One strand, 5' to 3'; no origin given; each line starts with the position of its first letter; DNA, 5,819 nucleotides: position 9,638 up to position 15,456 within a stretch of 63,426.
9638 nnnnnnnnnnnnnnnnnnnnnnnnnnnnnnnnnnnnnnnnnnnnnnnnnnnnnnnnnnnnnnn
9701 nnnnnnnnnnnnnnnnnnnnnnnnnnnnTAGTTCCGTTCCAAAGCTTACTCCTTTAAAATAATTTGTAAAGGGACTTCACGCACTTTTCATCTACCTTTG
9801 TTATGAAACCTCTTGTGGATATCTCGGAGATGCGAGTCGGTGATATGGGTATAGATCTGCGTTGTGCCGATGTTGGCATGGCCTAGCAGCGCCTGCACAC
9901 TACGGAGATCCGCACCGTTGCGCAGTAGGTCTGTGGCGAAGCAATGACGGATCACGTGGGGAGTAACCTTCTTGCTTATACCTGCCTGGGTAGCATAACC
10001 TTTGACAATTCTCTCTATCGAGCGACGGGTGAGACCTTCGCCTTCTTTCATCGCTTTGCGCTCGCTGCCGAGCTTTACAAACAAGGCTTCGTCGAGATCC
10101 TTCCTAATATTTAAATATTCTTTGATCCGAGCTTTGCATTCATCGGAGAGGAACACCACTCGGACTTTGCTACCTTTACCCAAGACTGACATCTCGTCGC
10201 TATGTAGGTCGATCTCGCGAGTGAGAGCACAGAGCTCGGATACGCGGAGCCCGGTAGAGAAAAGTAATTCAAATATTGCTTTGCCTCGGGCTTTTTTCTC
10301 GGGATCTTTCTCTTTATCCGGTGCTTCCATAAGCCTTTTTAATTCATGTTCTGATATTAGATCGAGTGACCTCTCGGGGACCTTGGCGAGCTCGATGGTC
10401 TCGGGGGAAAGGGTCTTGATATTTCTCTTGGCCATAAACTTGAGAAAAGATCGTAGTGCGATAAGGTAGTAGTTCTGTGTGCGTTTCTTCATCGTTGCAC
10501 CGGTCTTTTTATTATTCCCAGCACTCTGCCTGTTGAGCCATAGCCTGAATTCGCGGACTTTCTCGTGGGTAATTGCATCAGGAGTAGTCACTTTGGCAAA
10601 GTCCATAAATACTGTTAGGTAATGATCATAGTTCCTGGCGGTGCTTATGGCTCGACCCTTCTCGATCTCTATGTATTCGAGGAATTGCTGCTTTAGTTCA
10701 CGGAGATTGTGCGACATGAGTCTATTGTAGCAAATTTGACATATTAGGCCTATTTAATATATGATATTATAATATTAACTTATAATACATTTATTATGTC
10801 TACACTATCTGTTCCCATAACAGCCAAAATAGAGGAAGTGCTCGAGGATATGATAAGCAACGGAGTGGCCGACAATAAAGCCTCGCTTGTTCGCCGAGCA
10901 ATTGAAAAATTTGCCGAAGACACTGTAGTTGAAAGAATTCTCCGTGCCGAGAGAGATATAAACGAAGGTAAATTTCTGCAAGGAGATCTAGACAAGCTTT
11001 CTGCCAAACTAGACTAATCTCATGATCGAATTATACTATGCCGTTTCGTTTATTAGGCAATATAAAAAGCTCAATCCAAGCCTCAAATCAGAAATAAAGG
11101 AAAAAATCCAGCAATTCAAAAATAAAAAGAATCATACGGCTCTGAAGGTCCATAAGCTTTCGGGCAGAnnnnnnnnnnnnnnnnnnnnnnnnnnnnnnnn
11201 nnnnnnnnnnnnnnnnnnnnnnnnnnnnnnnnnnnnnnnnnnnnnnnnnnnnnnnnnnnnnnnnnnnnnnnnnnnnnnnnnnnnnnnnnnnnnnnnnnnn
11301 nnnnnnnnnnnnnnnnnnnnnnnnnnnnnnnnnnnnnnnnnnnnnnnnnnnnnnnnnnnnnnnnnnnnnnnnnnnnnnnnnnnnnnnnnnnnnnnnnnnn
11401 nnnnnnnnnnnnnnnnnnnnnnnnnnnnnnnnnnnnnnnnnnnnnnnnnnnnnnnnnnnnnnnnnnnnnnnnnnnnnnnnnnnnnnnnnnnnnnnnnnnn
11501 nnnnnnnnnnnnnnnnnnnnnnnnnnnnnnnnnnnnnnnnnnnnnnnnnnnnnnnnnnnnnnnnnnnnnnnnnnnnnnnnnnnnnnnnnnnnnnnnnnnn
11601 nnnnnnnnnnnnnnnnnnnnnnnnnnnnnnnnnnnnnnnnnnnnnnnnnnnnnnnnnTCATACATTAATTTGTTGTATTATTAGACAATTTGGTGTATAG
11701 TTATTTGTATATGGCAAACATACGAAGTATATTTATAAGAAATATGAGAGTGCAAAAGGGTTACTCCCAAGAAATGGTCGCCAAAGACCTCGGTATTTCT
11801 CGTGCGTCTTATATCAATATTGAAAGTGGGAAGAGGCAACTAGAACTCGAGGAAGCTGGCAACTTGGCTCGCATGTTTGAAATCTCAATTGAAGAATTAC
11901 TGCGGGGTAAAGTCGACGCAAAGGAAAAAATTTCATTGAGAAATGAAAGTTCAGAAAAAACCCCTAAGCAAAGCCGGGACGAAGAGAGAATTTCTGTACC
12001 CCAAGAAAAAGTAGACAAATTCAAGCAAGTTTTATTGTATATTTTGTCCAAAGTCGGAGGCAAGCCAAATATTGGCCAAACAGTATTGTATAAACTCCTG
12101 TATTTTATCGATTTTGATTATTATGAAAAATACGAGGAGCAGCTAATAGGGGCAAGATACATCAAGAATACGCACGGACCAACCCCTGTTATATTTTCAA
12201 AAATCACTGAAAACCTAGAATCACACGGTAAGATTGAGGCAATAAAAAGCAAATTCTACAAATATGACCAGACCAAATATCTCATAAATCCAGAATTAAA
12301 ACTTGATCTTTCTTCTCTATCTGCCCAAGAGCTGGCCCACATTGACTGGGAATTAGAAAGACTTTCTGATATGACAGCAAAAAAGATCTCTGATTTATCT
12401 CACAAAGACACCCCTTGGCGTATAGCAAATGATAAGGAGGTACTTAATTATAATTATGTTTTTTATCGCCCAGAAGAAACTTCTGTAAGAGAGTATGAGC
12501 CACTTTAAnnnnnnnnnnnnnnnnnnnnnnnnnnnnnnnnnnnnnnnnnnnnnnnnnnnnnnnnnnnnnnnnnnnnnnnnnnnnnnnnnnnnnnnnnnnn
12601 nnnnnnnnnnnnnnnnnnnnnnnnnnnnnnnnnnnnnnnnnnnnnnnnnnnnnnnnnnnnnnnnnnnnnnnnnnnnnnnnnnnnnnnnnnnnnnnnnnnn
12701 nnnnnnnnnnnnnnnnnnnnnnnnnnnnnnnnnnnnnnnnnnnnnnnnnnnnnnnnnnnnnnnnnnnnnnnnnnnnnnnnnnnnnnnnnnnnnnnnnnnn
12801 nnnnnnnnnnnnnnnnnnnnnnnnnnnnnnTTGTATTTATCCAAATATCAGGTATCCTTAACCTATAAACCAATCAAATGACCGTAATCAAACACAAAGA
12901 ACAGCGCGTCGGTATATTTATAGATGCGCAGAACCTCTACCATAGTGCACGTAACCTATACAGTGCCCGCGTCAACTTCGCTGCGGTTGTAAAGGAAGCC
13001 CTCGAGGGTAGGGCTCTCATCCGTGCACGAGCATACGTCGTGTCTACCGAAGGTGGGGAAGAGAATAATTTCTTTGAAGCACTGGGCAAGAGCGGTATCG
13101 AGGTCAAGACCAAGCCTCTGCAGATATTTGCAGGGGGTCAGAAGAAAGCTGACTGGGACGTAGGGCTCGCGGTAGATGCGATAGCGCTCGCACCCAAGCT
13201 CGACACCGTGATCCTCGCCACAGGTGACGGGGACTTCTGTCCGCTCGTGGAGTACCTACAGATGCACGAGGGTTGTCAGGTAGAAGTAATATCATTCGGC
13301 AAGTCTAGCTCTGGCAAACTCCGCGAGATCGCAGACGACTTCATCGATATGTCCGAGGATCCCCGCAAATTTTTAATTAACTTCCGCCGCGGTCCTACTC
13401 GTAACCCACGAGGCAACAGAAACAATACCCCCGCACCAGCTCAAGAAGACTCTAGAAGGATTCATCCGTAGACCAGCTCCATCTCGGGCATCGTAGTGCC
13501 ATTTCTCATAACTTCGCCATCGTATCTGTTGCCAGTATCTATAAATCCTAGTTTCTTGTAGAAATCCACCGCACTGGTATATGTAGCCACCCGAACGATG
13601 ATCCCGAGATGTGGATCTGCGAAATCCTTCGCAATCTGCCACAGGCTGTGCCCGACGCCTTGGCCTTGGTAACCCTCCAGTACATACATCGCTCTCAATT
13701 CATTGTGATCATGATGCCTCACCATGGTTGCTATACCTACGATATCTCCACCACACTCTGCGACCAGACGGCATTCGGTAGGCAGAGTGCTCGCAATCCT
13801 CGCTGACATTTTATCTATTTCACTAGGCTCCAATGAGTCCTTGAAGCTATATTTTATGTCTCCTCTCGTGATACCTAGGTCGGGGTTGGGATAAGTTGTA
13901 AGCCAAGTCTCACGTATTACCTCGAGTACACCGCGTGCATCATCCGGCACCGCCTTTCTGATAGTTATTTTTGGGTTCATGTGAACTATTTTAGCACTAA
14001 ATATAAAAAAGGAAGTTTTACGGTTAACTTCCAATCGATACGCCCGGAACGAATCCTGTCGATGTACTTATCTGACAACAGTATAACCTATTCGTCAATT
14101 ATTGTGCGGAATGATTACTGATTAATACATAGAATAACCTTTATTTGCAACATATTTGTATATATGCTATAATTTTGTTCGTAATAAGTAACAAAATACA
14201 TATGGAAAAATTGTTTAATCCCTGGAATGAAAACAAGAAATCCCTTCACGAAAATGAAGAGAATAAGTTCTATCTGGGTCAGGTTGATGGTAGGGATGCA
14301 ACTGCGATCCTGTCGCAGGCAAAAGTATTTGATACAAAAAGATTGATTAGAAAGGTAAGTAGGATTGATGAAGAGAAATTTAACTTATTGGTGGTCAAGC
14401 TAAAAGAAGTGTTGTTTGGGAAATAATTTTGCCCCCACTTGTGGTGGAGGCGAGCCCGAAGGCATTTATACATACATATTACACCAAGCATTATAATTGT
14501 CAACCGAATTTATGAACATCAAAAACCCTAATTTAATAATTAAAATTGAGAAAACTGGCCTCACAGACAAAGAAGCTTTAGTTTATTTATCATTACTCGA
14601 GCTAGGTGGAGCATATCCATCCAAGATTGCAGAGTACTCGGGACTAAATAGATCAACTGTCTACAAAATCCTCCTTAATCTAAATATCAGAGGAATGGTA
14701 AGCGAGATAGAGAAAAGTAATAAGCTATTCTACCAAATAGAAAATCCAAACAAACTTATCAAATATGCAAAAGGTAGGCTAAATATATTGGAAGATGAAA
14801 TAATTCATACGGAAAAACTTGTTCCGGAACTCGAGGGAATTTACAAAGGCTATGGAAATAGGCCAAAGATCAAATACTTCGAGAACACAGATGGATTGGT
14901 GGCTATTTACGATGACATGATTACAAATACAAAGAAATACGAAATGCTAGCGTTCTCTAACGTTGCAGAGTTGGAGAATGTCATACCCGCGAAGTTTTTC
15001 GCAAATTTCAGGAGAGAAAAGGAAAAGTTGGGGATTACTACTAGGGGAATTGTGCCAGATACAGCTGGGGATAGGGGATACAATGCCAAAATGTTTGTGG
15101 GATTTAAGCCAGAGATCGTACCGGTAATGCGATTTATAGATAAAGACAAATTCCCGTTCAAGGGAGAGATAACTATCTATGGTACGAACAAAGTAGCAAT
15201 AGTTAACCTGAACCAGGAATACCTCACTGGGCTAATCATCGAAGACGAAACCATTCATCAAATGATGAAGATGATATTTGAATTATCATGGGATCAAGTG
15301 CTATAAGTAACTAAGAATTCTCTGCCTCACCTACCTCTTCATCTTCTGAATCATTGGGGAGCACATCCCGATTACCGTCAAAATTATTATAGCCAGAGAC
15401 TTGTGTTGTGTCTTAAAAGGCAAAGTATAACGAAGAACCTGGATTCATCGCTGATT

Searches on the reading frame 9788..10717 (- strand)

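Call 68: search_protein_families(library=pfam, proteins=[window:9788-10717:-], max_evalue=0.001)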
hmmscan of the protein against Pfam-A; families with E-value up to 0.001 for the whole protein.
window:9788-10717:- (309 aa): 4 families
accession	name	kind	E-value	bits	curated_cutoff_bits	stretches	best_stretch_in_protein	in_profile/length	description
PF00589.27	Phage_integrase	-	3.7e-41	141.2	27.1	1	121-295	3-171/172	Phage integrase family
PF13495.12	Phage_int_SAM_4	-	6e-12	46.2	27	2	10-64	3-56/85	Phage integrase, N-terminal SAM-like domain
PF02899.23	Phage_int_SAM_1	-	2.3e-11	44.2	22.3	1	10-98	2-82/83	Phage integrase, N-terminal SAM-like domain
PF13102.12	Phage_int_SAM_5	-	1.8e-06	28.6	22.3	1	10-105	4-92/98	Phage integrase SAM-like domain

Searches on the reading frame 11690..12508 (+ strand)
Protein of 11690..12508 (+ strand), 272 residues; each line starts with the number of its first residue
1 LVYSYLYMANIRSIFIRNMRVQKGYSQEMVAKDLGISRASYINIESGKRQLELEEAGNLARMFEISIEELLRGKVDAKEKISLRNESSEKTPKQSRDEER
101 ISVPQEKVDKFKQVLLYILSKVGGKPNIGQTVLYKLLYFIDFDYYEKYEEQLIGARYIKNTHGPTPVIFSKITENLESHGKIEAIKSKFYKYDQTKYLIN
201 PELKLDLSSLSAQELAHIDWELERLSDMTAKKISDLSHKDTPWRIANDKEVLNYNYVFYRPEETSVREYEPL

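Call 63: search_protein_families(library=pfam, proteins=[window:11690-12508:+], max_evalue=0.01)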
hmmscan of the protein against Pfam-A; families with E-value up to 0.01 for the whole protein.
window:11690-12508:+ (272 aa): 5 families
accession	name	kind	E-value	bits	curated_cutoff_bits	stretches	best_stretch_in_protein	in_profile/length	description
PF13274.11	SocA_Panacea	-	7.7e-18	65.9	25.7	1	133-243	1-112/113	Antitoxin SocA-like, Panacea domain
PF01381.28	HTH_3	-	1.6e-13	50.9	23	1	16-70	1-55/55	Helix-turn-helix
PF12844.13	HTH_19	-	1.7e-12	47.5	30.2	1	15-74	3-62/64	Helix-turn-helix domain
PF13560.12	HTH_31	-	1.2e-07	32.4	27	1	15-69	5-60/64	Helix-turn-helix domain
PF13443.12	HTH_26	-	0.00037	21.1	22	1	16-71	2-58/63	Cro/C1-type HTH DNA-binding domain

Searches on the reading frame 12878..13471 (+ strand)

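Call 63: search_protein_families(library=pfam, proteins=[window:12878-13471:+], max_evalue=0.01)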
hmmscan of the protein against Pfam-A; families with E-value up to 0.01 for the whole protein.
window:12878-13471:+ (197 aa): 1 family
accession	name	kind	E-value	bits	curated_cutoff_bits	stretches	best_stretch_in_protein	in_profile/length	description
PF01936.24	NYN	-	7.8e-36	124.2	24.2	1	10-158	1-144/145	NYN domain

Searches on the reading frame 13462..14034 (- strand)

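Call 63: search_protein_families(library=pfam, proteins=[window:13462-14034:-], max_evalue=0.01)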
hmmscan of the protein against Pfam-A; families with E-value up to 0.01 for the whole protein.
window:13462-14034:- (190 aa): 4 families
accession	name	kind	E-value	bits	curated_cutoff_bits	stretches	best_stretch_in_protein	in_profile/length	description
PF13673.13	Acetyltransf_10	-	2.1e-15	57.2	23.6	1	84-187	28-126/128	Acetyltransferase (GNAT) domain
PF13508.13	Acetyltransf_7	-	8.3e-14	52.2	27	1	90-165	6-83/84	Acetyltransferase (GNAT) domain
PF00583.31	Acetyltransf_1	-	5.5e-13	49.6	20.7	1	83-164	29-116/116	Acetyltransferase (GNAT) family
PF08445.16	FR47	-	0.00012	22.4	22.1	1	101-167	12-80/86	FR47-like protein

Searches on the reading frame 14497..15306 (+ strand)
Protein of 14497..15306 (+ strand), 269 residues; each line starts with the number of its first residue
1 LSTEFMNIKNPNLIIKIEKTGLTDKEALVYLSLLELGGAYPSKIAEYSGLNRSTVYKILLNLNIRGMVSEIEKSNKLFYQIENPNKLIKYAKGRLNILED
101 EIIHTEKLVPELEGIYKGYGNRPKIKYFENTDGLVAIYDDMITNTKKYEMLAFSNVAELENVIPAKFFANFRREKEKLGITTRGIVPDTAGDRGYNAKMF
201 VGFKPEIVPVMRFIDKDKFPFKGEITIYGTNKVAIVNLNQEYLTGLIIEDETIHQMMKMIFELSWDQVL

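Call 63: search_protein_families(library=pfam, proteins=[window:14497-15306:+], max_evalue=0.01)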
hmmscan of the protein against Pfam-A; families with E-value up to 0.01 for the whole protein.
window:14497-15306:+ (269 aa): 3 families
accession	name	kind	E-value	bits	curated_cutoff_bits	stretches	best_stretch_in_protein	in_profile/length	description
PF01978.25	TrmB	-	9.7e-15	54.6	25.6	1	19-79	3-63/68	Sugar-specific transcriptional regulator TrmB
PF13730.12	HTH_36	-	5.3e-05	23.4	25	1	20-62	1-49/55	Helix-turn-helix domain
PF09339.16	HTH_IclR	-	0.0035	17.5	22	1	42-69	22-49/52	IclR helix-turn-helix domain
